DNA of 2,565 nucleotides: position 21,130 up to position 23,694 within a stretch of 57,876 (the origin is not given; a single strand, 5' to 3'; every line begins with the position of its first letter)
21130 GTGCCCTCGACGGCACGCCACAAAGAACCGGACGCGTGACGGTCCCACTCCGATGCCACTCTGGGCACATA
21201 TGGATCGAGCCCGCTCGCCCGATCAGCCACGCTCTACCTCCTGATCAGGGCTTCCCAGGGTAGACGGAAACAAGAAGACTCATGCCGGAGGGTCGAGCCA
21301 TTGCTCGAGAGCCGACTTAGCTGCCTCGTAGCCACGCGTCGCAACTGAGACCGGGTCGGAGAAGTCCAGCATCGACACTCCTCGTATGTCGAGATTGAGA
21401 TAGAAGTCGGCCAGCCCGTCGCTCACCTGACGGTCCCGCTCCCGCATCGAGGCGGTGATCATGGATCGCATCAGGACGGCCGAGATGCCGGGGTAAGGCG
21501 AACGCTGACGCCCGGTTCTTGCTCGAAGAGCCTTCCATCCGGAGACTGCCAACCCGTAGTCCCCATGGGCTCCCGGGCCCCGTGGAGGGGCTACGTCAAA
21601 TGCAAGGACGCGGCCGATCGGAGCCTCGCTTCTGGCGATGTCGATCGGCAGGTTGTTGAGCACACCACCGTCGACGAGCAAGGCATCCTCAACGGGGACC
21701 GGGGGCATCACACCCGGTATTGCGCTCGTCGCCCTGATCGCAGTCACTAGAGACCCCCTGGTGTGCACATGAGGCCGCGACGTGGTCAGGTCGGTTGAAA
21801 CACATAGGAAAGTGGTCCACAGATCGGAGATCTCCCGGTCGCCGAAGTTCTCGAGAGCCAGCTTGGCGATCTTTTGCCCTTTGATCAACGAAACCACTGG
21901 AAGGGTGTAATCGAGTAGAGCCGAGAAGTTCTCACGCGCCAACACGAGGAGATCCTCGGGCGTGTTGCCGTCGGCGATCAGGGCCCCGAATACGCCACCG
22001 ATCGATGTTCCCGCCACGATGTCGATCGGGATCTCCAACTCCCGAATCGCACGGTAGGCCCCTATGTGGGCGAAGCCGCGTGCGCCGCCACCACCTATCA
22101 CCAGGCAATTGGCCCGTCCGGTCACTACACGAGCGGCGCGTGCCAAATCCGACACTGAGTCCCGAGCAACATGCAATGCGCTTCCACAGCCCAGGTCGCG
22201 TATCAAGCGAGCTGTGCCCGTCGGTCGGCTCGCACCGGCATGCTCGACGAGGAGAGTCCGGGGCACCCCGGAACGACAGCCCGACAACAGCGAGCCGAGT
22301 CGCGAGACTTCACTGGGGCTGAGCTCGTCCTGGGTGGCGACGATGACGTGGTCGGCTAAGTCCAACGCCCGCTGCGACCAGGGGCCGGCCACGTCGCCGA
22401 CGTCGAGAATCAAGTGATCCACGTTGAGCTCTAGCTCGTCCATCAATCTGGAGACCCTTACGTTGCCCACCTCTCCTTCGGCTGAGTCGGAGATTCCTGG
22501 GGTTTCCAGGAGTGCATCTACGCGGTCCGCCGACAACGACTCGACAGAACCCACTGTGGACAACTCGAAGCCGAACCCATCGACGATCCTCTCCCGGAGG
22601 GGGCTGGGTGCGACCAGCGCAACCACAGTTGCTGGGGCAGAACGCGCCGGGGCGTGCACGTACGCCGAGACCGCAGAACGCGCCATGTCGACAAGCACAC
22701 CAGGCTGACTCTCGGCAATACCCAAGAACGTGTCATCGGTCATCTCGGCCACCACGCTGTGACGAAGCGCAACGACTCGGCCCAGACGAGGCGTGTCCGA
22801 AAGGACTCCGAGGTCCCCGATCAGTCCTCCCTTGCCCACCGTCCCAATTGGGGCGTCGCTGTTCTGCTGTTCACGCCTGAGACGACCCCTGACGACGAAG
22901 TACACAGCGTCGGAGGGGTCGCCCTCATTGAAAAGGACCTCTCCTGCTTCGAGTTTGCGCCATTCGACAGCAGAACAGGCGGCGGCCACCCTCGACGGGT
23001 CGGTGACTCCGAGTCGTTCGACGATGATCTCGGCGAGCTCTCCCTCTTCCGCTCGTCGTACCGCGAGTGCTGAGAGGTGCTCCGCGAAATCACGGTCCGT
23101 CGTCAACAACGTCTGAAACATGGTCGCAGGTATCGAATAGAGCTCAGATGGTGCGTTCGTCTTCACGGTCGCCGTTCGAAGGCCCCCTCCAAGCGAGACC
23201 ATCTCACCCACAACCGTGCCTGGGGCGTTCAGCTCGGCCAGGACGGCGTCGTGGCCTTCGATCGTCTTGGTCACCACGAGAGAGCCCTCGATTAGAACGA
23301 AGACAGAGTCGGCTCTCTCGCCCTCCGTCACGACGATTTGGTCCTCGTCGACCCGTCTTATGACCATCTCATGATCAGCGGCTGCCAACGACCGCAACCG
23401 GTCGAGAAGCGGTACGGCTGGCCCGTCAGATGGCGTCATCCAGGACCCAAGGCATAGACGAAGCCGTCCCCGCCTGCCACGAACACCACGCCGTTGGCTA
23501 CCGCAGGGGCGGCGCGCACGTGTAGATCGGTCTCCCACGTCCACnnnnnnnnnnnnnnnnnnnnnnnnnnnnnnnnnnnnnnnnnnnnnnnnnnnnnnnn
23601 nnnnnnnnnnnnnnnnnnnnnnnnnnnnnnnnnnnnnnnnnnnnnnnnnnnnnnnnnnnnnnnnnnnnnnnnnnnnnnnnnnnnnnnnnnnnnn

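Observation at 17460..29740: Candidate undescribed system: STAND-type nucleotide cyclases + cNMP-gated patatin phospholipase + membrane beta-propeller pseudo-NTPase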

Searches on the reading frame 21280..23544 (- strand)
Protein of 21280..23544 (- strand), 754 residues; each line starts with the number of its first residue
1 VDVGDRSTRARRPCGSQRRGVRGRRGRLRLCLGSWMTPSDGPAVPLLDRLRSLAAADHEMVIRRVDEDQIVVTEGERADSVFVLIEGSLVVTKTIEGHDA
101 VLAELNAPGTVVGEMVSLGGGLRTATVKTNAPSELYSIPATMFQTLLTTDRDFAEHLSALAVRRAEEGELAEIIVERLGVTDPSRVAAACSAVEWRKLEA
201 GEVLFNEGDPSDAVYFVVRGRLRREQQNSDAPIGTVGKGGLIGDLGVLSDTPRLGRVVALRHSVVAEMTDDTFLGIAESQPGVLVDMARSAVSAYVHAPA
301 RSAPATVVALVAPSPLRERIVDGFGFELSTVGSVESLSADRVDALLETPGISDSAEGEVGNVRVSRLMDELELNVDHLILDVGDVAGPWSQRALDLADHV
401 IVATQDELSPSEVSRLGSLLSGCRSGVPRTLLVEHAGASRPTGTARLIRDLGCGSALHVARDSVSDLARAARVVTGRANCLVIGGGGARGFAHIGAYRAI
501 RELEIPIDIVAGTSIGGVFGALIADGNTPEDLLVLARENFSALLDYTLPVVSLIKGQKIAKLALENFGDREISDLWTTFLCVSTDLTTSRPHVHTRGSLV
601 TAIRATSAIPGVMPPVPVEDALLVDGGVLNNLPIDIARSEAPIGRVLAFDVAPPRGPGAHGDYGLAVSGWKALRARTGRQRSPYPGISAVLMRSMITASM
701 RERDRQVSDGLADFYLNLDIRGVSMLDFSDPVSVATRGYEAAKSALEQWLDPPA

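Call 4: search_protein_families(library=pfam, proteins=[window:21280-23544:-], max_evalue=0.01)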
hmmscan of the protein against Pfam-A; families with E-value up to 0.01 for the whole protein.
window:21280-23544:- (754 aa): 3 families
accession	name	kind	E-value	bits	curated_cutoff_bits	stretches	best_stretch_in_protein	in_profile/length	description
PF00027.35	cNMP_binding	-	6.2e-33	113.1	27.5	2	196-278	2-87/89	Cyclic nucleotide-binding domain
PF01734.28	Patatin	-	1e-30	107.8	27.7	1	481-637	1-190/191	Patatin-like phospholipase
PF07085.17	DRTGG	-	0.0088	16.3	25.2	0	53-104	26-80/105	DRTGG domain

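Call 5: search_protein_families(library=padloc, proteins=[window:21280-23544:-], max_evalue=0.01)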
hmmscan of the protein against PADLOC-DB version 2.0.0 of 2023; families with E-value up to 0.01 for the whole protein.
window:21280-23544:- (754 aa): 8 families
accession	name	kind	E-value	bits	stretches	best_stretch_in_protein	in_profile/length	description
PDLC02371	PycTIR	-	1.9e-17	61.6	2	62-167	39-140/288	-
PDLC00731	Effector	-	5.8e-17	59.6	2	185-290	31-136/306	TIR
PDLC00758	Effector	-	6.7e-12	43.4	1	480-641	8-196/331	Phospholipase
PDLC00734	PycC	-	1.4e-11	42.1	2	54-151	27-124/374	Pycsar cyclase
PDLC00755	Effector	-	4.6e-09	33.8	1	478-595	11-130/311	Phospholipase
PDLC00732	Effector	-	2e-08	31.6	2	184-289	26-131/301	TIR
PDLC00757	Effector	-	3.4e-08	31.2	1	478-641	10-201/331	Phospholipase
PDLC00730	Effector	-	0.00078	16.7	0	70-167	66-160/299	TIR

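Call 7: search_protein_families(library=ncbifam, proteins=[window:21280-23544:-], max_evalue=0.001)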
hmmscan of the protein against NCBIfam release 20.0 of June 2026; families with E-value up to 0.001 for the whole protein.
window:21280-23544:- (754 aa): 12 families
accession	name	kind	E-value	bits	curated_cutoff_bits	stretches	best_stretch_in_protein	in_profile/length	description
NF007623.0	PRK10279.1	equivalog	2.4e-26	92.6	272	1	481-639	8-169/301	patatin-like phospholipase RssA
TIGR03896.1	cyc_nuc_ocin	subfamily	4e-15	56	161.05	1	61-251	9-221/317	bacteriocin-type transport-associated protein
NF008732.0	PRK11753.1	equivalog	1.6e-14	53.9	266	2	61-166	24-130/214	cAMP-activated global transcriptional regulator CRP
NF058543.1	ActPatMycb56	equivalog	4e-12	45.6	460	2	58-149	17-107/317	acetyltransferase Pat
NF041163.2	encap_f2b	equivalog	8.7e-12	44.9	400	2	52-166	87-202/450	family 2B encapsulin nanocompartment shell protein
NF043045.1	T4SS_VpdC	equivalog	2.5e-09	35.7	1000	1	480-533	307-360/880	Dot/Icm T4SS effector VpdC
NF053870.1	DS2_1_antiphage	equivalog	8.6e-09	35.1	400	1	480-611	2-135/299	anti-phage phospholipase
NF050815.1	TransActFtrBCaul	equivalog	1.6e-07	30.8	300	1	54-154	26-125/251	transcriptional activator FtrB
NF041079.1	CBASS_lipase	equivalog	3.8e-07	29.6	200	1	480-641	3-188/317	CBASS cGAMP-activated phospholipase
NF050806.1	TransRegFixKCaul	equivalog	8.4e-06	25.2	300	0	187-224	17-54/215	transcriptional regulator FixK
NF006901.0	PRK09392.1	equivalog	1.4e-05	24.6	211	1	64-156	34-125/236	transcriptional activator FtrB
NF007707.0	PRK10402.1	subfamily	0.00032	20.4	180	0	59-159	30-130/226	transcriptional regulator YeiL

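Call 25: find_homologous_proteins(query=window:21280-23439:-, max_evalue=1e-10)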
Query window:21280-23439:- (719 aa): 375 proteins with E <= 1e-10 among 8000 candidates; the best 120 are listed.
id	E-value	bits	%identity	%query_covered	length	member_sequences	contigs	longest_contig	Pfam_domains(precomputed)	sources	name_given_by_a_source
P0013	0.0e+0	1550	100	100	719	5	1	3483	PF00027.36,PF01734.28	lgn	-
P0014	2.5e-279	947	66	95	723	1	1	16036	PF00027.36,PF01734.28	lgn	-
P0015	4.6e-264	896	61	98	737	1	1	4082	PF00027.36,PF01734.28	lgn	-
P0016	6.3e-254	863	58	97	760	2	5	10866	PF00027.36,PF01734.28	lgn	-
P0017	1.9e-247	841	60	95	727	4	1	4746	PF00027.36,PF01734.28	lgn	-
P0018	2.5e-244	831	59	94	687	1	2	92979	PF00027.36,PF01734.28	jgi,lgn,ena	-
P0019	4.0e-240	817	55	96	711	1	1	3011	PF00027.36,PF01734.28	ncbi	ncbi:MAG: cyclic nucleotide-binding domain-containing protein, partial [Acidimicrobiia bacterium]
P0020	2.2e-239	815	55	98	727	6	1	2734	PF00027.36,PF01734.28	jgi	jgi:predicted acylesterase/phospholipase RssA/CRP-like cAMP-binding protein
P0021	2.1e-234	798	54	98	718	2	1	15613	PF00027.36,PF01734.28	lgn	-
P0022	5.1e-226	771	53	98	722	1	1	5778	PF00027.36,PF01734.28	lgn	-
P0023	1.2e-224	766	53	95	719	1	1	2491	PF24179.2,PF00027.36,PF01734.28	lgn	-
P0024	8.3e-224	763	54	95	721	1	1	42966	PF00027.36,PF01734.28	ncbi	-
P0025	6.1e-223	760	54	96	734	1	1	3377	PF00027.36,PF01734.28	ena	-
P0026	6.7e-222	757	53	95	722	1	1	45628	PF00027.36,PF01734.28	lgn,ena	-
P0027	5.8e-221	754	53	98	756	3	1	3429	PF00027.36,PF01734.28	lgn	-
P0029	2.0e-220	752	53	97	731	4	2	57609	PF24179.2,PF00027.36,PF01734.28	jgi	jgi:predicted acylesterase/phospholipase RssA/CRP-like cAMP-binding protein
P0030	1.2e-219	750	54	95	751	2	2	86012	PF24179.2,PF00027.36,PF01734.28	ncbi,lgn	-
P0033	2.7e-218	745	52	96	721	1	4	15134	PF24179.2,PF00027.36,PF01734.28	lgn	-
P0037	1.8e-215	736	52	96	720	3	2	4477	PF24179.2,PF00027.36,PF01734.28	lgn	-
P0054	9.2e-209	714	50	98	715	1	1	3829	PF24179.2,PF00027.36,PF01734.28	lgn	-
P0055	7.7e-208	711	51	95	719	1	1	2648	PF24179.2,PF00027.36,PF01734.28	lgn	-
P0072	4.5e-197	675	50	95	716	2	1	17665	PF24179.2,PF00027.36,PF01734.28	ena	-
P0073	9.3e-197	674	49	96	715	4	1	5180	PF24179.2,PF00027.36,PF01734.28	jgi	jgi:predicted acylesterase/phospholipase RssA/CRP-like cAMP-binding protein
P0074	1.3e-195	670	50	96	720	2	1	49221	PF24179.2,PF00027.36,PF01734.28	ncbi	-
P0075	2.5e-195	669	50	95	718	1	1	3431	PF24179.2,PF00027.36,PF01734.28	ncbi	-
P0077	2.1e-191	656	49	95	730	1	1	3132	PF24179.2,PF00027.36,PF01734.28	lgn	-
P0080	5.0e-190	652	49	95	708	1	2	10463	PF24179.2,PF00027.36,PF01734.28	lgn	-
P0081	7.2e-186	638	47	96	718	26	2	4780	PF24179.2,PF00027.36,PF01734.28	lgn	-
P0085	1.6e-143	498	40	97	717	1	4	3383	PF24179.2,PF00027.36,PF01734.28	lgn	-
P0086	6.8e-142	493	39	95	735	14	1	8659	PF24179.2,PF00027.36,PF01734.28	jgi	jgi:predicted acylesterase/phospholipase RssA/CRP-like cAMP-binding protein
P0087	3.2e-138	480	38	95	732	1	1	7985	PF24179.2,PF00027.36,PF01734.28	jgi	jgi:predicted acylesterase/phospholipase RssA/CRP-like cAMP-binding protein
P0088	1.5e-137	478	40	95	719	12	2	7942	PF24179.2,PF00027.36,PF01734.28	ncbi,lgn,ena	-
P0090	9.4e-137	476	40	96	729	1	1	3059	PF24179.2,PF00027.36,PF01734.28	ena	-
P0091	2.9e-135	471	39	95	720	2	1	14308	PF24179.2,PF00027.36,PF01734.28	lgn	-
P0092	7.5e-135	469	38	95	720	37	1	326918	PF24179.2,PF00027.36,PF01734.28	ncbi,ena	-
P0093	1.0e-130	456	40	95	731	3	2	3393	PF24179.2,PF00027.36,PF01734.28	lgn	-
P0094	5.8e-128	447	38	97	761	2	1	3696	PF24179.2,PF00027.36,PF01734.28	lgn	-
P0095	9.8e-127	442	37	98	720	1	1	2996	PF24179.2,PF00027.36,PF01734.28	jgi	jgi:predicted acylesterase/phospholipase RssA/CRP-like cAMP-binding protein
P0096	4.0e-125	437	38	95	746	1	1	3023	PF24179.2,PF00027.36,PF01734.28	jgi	jgi:predicted acylesterase/phospholipase RssA/CRP-like cAMP-binding protein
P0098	2.2e-123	431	37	95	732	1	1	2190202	PF24179.2,PF00027.36,PF01734.28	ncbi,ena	-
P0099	2.6e-122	428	39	97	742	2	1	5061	PF24179.2,PF00027.36,PF01734.28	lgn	-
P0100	2.6e-122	428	37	95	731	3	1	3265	PF24179.2,PF00027.36,PF01734.28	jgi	jgi:predicted acylesterase/phospholipase RssA/CRP-like cAMP-binding protein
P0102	4.6e-118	414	37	95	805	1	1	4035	PF24179.2,PF00027.36,PF01734.28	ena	-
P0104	1.8e-111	392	40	79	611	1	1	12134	PF24179.2,PF00027.36,PF01734.28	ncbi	-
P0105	4.3e-111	391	39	79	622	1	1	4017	PF24179.2,PF00027.36,PF01734.28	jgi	jgi:predicted acylesterase/phospholipase RssA/CRP-like cAMP-binding protein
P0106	1.6e-108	382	35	95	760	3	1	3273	PF24179.2,PF00027.36,PF01734.28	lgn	-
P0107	2.0e-106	375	35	94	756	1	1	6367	PF24179.2,PF00027.36,PF01734.28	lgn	-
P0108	2.1e-106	375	37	95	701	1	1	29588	PF24179.2,PF00027.36,PF01734.28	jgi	jgi:NTE family protein/lysophospholipid hydrolase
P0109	4.9e-106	374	34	96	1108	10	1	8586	PF02687.28,PF24179.2,PF00027.36,PF01734.28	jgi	jgi:predicted acylesterase/phospholipase RssA/CRP-like cAMP-binding protein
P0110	1.3e-104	369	33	96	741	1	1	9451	PF24179.2,PF00027.36,PF01734.28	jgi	jgi:predicted acylesterase/phospholipase RssA/CRP-like cAMP-binding protein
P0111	4.0e-103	364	35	95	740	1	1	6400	PF24179.2,PF00027.36,PF01734.28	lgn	-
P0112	4.1e-103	364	34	96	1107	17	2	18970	PF02687.28,PF24179.2,PF00027.36,PF01734.28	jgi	jgi:predicted acylesterase/phospholipase RssA/CRP-like cAMP-binding protein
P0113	1.9e-95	339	37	82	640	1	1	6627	PF24179.2,PF00027.36,PF01734.28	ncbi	ncbi:MAG: patatin-like phospholipase family protein [Egibacteraceae bacterium]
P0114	1.5e-93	333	31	95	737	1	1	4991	PF24179.2,PF00027.36,PF01734.28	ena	-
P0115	3.6e-93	332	32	95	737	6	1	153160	PF24179.2,PF00027.36,PF01734.28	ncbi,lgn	-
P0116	5.5e-93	331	36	78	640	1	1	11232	PF24179.2,PF00027.36,PF01734.28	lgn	-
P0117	6.0e-93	331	32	94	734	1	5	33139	PF24179.2,PF00027.36,PF01734.28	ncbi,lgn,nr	ncbi:MAG: patatin-like phospholipase domain-containing protein [Chloroflexi bacterium]|nr:patatin-li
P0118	4.7e-91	325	32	95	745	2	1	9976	PF24179.2,PF00027.36,PF01734.28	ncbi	-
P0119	6.4e-91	324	34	93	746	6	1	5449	PF24179.2,PF00027.36,PF01734.28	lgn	-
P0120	1.1e-90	323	32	94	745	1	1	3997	PF24179.2,PF00027.36,PF01734.28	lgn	-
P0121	2.8e-90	322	32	95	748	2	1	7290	PF24179.2,PF00027.36,PF01734.28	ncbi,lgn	-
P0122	5.7e-90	321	31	95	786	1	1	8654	PF24179.2,PF00027.36,PF01734.28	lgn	-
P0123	2.9e-89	319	33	95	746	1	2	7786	PF24179.2,PF00027.36,PF01734.28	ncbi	-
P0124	6.8e-89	317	33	95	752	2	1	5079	PF24179.2,PF00027.36,PF01734.28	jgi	jgi:predicted acylesterase/phospholipase RssA/CRP-like cAMP-binding protein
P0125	1.0e-87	314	31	95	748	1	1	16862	PF24179.2,PF00027.36,PF01734.28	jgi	jgi:NTE family protein/lysophospholipid hydrolase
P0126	5.2e-87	311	32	95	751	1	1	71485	PF24179.2,PF00027.36,PF01734.28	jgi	jgi:CRP-like cAMP-binding protein/predicted acylesterase/phospholipase RssA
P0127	6.3e-87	311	32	97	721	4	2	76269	PF24179.2,PF00027.36,PF01734.28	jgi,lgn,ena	-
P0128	1.1e-86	310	32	94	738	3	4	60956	PF24179.2,PF00027.36,PF01734.28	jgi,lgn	jgi:NTE family protein/lysophospholipid hydrolase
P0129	1.3e-86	310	31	94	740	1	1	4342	PF24179.2,PF00027.36,PF01734.28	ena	-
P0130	4.7e-86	308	30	95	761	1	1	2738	PF24179.2,PF00027.36,PF01734.28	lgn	-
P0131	6.2e-86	308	35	79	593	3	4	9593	PF24179.2,PF00027.36,PF01734.28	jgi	jgi:predicted acylesterase/phospholipase RssA/CRP-like cAMP-binding protein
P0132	6.2e-86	308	32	94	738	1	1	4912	PF24179.2,PF00027.36,PF01734.28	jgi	jgi:NTE family protein/lysophospholipid hydrolase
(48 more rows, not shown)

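Call 26: find_encoding_contigs(protein=P0014, flank=10000, max_places=3)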
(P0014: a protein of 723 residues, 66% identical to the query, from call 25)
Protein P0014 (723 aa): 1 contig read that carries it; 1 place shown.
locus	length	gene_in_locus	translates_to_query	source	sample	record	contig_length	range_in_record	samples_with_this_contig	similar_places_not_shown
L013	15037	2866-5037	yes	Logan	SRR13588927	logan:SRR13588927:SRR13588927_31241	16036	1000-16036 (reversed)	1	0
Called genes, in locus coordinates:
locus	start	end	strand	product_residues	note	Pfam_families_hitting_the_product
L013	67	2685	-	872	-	PF00211:Guanylate_cyc, PF00931:NB-ARC (weak), PF13191:AAA_16 (weak), PF13401:AAA_22 (weak), PF25872:HTH_77 (weak), PF00515:TPR_1 (faint), PF07719:TPR_2 (faint), PF13424:TPR_12, +1 more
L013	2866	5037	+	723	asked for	PF00027:cNMP_binding, PF01734:Patatin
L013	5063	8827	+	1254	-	PF00211:Guanylate_cyc, PF13191:AAA_16, PF13424:TPR_12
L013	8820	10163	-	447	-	-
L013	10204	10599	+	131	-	PF00989:PAS (faint)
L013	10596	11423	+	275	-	PF12706:Lactamase_B_2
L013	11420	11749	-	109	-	PF00583:Acetyltransf_1 (weak), PF14542:Acetyltransf_CG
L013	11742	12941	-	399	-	PF06772:LtrA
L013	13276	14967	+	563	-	PF00072:Response_reg, PF01266:DAO (faint), PF00890:FAD_binding_2 (weak), PF01946:Thi4 (weak), PF07992:Pyr_redox_2, PF12831:FAD_oxidored (weak), PF13738:Pyr_redox_3, PF00070:Pyr_redox (weak), +1 more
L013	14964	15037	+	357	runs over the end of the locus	?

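Call 28: find_related_loci(query=A1, collection=genome_contigs, flank=10000)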
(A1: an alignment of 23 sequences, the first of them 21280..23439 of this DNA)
Query A1 (719 aa) in genome_contigs; peptide patterns used: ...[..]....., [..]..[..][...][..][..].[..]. (x = any residue, [..] = any of these).
600 stretches matched a pattern (row limit reached: there are more); 581 encode a relative of the query (tblastn E <= 1e-3); the best 80 are kept; 80 distinct loci.
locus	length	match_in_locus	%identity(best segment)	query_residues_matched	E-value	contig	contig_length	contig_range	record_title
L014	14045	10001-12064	39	35-715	6e-144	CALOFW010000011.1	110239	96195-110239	MAG: Ilumatobacteraceae bacterium isolate LOGT_bin.0210 genome assembly, contig: contig_23446, whole genome shotgun sequ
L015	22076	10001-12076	38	30-715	1e-139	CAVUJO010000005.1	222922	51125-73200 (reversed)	MAG: Ilumatobacteraceae bacterium isolate MFD01721.bin.2.138 genome assembly, contig: contig_24521, whole genome shotgun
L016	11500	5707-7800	38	14-714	1e-136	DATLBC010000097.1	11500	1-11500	MAG TPA_asm: Ilumatobacteraceae bacterium isolate SMAG_U14288 k141_3069889, whole genome shotgun sequence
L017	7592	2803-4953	40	3-715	2e-135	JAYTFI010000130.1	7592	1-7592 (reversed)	MAG: Acidimicrobiales bacterium isolate GFS_2147 GFS_2147_129, whole genome shotgun sequence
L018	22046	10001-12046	39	30-715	2e-135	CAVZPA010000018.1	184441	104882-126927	MAG: uncultured Acidimicrobiia bacterium isolate MFD05567.bin.2.3 genome assembly, contig: contig_53557, whole genome sh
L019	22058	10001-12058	37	37-716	2e-121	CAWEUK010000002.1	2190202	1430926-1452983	MAG: uncultured bacterium isolate MFD05684.bin.2.152 genome assembly, contig: contig_17637, whole genome shotgun sequenc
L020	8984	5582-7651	37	34-715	4e-118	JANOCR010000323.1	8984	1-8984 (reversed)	MAG: Ilumatobacteraceae bacterium isolate VAR_17_metabat_326 VAR_17_k141_1220744, whole genome shotgun sequence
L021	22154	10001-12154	34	13-716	3e-116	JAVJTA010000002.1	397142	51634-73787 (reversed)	MAG: Pseudomonadales bacterium isolate G1-WW12-30 k141_57051, whole genome shotgun sequence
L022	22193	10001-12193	34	9-717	1e-116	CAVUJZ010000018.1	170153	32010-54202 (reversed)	MAG: uncultured Acidobacteriota bacterium isolate MFD01721.bin.2.2 genome assembly, contig: contig_53672, whole genome s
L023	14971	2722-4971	34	3-714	7e-109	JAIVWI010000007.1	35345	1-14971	MAG: Oceanospirillum sp. isolate HYP3_US_01_1 NODE_25_length_35345_cov_0.460304, whole genome shotgun sequence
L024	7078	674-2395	41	134-715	6e-107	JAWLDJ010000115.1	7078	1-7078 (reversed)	MAG: Nitriliruptoraceae bacterium isolate 20BLK6-1.bin.103 NODE_12760_length_7078_cov_76.002866, whole genome shotgun se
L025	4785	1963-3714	39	103-716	2e-102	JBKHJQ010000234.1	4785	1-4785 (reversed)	MAG: Actinomycetota bacterium isolate D5M12_10 NODE_10187_length_4785_cov_4.737421, whole genome shotgun sequence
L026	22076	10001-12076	31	34-714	3e-98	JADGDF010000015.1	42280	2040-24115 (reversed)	MAG: Thiotrichaceae bacterium isolate BB3 NODE_793_length_42280_cov_607.831559, whole genome shotgun sequence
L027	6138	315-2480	32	17-714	5e-96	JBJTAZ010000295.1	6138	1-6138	MAG: Nitrospiraceae bacterium isolate samp_4332_semibin_237 samp_4332_2380396, whole genome shotgun sequence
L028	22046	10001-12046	30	18-719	7e-91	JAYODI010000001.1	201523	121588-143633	MAG: Candidatus Latescibacterota bacterium isolate 139553_S155_metabat_bins_2.tsv.104 NODE_45_length_201523_cov_7.869508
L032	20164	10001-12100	30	21-713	7e-88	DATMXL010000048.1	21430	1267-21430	MAG TPA_asm: Bellilinea sp. isolate SMAG_U13119 k141_149822, whole genome shotgun sequence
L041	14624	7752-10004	29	1-714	1e-86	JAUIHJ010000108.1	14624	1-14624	MAG: bacterium isolate Co_bin.204 NODE_22891_length_14624_cov_0.956681, whole genome shotgun sequence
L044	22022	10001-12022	32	44-716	1e-75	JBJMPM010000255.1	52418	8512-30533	MAG: Longimicrobiaceae bacterium isolate 12C16O_48h_50_P10_coass_bin_29 k141_3416128, whole genome shotgun sequence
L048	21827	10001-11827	31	118-711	5e-74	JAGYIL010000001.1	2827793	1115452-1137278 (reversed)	MAG: Saccharospirillum sp. isolate M30B14 1, whole genome shotgun sequence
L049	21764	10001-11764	33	143-713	1e-73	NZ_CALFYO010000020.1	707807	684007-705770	MAG: uncultured Piscinibacter sp. isolate SRR6227243_bin.58_CONCOCT_v1.1_MAG ERZ795105.5, whole genome shotgun sequence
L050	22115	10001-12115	32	9-712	2e-73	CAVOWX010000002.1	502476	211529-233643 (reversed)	MAG: uncultured Acidimicrobiaceae bacterium isolate MFD09964.bin.2.209 genome assembly, contig: contig_1117, whole genom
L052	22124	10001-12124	26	18-714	8e-73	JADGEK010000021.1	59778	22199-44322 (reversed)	MAG: Gammaproteobacteria bacterium isolate BB34 NODE_449_length_59778_cov_15.714188, whole genome shotgun sequence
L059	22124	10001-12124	33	21-713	4e-91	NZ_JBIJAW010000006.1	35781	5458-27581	MAG: Gemmatimonas sp. isolate ME2006-08-01D12_3300042387_group2_bin79 Rohwer_bin1444_scaffold_306_c1, whole genome shotg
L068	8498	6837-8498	31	162-707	2e-64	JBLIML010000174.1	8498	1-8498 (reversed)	MAG: Planctomycetota bacterium isolate 3300053785_88 Ga0535658_0025674, whole genome shotgun sequence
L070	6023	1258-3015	30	135-714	3e-64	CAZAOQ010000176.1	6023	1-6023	MAG TPA_asm: uncultured Rhodocyclaceae bacterium isolate SRP286056_co3_482 genome assembly, contig: NODE_18402_length_60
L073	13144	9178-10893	30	11-713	1e-63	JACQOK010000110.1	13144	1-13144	MAG: Betaproteobacteria bacterium isolate NC_groundwater_1279_Ag_S-0.2um_63_76 S_p2_S4_coassembly_k141_875275, whole gen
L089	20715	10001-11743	29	135-715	3e-60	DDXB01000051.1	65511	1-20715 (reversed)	MAG TPA_asm: Rhodocyclaceae bacterium UBA2271 UBA2271_contig_1325, whole genome shotgun sequence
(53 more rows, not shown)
